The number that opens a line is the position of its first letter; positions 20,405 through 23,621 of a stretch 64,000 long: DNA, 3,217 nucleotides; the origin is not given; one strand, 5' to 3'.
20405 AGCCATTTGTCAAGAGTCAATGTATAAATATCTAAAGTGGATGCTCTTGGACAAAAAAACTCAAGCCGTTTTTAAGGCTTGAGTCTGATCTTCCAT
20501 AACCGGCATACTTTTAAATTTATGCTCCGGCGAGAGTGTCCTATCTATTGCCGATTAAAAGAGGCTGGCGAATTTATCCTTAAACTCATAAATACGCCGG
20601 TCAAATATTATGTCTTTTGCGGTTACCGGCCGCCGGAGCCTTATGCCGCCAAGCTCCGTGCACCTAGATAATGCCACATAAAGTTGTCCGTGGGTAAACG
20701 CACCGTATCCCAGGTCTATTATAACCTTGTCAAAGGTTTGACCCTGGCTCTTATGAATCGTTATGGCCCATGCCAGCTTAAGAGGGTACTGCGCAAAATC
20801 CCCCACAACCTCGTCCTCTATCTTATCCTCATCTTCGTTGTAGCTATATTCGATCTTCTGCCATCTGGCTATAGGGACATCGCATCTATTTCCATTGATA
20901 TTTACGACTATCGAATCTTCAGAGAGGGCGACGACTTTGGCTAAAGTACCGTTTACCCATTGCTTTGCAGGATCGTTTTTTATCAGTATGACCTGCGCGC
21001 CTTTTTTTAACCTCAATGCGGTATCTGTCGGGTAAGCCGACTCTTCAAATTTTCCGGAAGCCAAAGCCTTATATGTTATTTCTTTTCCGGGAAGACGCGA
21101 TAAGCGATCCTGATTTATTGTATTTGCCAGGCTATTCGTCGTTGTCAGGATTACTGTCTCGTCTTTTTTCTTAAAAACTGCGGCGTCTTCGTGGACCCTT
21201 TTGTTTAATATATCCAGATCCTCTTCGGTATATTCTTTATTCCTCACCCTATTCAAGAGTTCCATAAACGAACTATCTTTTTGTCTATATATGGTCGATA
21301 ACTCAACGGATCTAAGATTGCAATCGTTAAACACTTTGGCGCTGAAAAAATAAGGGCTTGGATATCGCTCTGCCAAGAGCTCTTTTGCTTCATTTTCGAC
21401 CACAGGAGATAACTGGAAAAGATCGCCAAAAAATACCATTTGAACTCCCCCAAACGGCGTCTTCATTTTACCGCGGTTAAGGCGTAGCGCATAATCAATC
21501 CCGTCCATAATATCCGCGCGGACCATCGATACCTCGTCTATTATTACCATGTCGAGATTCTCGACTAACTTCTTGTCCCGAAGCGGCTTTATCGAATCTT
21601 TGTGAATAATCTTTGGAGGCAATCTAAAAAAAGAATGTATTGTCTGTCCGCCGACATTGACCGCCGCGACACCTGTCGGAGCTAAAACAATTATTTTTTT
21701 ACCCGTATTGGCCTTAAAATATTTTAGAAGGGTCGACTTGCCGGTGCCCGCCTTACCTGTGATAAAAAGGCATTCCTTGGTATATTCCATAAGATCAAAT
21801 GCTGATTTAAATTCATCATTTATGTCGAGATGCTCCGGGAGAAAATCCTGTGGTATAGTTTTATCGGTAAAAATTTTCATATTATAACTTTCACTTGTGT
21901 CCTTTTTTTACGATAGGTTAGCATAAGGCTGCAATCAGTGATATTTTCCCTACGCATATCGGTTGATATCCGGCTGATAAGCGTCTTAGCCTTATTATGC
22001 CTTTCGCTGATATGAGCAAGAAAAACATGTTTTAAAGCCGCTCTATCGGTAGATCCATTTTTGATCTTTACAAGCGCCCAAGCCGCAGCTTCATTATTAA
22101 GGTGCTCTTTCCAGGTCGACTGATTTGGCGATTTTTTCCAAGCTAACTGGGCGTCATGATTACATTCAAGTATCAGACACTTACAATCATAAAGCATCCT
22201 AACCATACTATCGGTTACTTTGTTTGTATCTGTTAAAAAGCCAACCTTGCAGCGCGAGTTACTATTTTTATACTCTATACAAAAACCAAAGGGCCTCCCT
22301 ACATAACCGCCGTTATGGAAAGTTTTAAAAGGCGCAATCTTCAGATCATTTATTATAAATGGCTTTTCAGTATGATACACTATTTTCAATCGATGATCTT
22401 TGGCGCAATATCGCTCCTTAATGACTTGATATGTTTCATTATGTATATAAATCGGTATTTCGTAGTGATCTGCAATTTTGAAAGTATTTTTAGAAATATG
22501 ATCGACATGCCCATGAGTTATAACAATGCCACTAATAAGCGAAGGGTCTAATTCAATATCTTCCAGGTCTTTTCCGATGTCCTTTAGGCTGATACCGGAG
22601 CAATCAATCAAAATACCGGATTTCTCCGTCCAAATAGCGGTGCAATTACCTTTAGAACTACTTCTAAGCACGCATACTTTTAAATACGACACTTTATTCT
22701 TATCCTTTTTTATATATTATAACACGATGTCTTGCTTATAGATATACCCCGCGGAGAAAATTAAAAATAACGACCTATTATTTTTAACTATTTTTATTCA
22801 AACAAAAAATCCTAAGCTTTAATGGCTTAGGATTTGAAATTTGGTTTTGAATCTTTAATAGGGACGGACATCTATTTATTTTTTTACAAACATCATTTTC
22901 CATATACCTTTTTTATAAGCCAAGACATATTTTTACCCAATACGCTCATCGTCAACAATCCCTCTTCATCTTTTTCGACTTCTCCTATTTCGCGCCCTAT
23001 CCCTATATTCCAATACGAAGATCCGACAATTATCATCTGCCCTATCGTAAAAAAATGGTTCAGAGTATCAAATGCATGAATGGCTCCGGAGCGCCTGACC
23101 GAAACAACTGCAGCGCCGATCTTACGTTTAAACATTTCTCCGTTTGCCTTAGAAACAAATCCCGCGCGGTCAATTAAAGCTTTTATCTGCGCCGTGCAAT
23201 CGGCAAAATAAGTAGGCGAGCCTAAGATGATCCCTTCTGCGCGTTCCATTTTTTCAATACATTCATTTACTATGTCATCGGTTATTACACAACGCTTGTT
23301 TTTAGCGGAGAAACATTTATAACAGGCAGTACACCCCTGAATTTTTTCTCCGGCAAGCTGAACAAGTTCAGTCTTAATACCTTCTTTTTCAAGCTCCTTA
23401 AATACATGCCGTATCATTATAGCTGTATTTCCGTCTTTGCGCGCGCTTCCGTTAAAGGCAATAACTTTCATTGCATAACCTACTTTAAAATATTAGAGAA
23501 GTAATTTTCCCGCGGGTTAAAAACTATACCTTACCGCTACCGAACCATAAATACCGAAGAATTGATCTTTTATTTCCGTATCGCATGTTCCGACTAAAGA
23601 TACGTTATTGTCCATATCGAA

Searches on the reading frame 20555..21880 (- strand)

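Call 54: search_protein_families(library=pfam, proteins=[window:20555-21880:-], max_evalue=0.00001)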
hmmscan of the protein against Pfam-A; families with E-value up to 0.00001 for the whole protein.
window:20555-21880:- (441 aa): 5 families
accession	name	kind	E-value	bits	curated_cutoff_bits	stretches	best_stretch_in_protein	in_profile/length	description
PF05970.20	PIF1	-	5e-29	101.9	25.9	1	21-220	3-220/223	PIF1-like helicase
PF13604.12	AAA_30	-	9.4e-15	55.3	27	1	31-227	14-182/191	AAA domain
PF13245.12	AAA_19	-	4.2e-10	40.4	25.1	1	33-160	9-132/134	AAA domain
PF02689.20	Herpes_Helicase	-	8.5e-09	34.4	27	0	364-409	724-770/808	Helicase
PF13538.12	UvrD_C_2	-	1.3e-07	31.8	27.4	1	369-408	1-46/52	UvrD-like helicase C-terminal domain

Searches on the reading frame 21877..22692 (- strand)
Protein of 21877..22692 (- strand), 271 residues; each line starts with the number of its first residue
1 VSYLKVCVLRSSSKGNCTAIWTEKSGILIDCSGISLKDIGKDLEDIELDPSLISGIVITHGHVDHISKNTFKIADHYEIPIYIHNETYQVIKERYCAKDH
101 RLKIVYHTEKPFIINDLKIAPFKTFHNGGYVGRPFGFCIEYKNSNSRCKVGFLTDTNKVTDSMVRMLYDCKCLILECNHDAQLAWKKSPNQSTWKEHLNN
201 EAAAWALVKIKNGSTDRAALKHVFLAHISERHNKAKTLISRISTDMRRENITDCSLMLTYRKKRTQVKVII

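Call 54: search_protein_families(library=pfam, proteins=[window:21877-22692:-], max_evalue=0.00001)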
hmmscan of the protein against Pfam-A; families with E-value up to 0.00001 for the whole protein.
window:21877-22692:- (271 aa): 2 families
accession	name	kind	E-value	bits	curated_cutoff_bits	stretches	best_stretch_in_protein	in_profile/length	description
PF12706.13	Lactamase_B_2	-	1.6e-15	57.7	27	1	47-211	25-191/200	Beta-lactamase superfamily domain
PF00753.33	Lactamase_B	-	1e-09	39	22.7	1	15-92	6-82/196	Metallo-beta-lactamase superfamily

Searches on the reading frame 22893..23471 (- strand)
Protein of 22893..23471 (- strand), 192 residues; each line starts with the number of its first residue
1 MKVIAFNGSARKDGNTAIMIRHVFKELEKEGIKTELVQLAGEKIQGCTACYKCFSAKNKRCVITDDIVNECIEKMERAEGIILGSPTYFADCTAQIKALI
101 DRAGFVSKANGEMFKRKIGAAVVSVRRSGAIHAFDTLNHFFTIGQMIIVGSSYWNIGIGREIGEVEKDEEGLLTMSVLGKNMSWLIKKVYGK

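Call 54: search_protein_families(library=pfam, proteins=[window:22893-23471:-], max_evalue=0.00001)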
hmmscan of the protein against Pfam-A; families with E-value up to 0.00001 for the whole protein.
window:22893-23471:- (192 aa): 2 families
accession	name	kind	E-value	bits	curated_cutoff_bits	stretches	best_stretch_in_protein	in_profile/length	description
PF03358.20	FMN_red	-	3e-33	115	24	1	1-158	1-149/152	NADPH-dependent FMN reductase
PF02525.22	Flavodoxin_2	-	1.6e-07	31.7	27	1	1-135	1-142/198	Flavodoxin-like fold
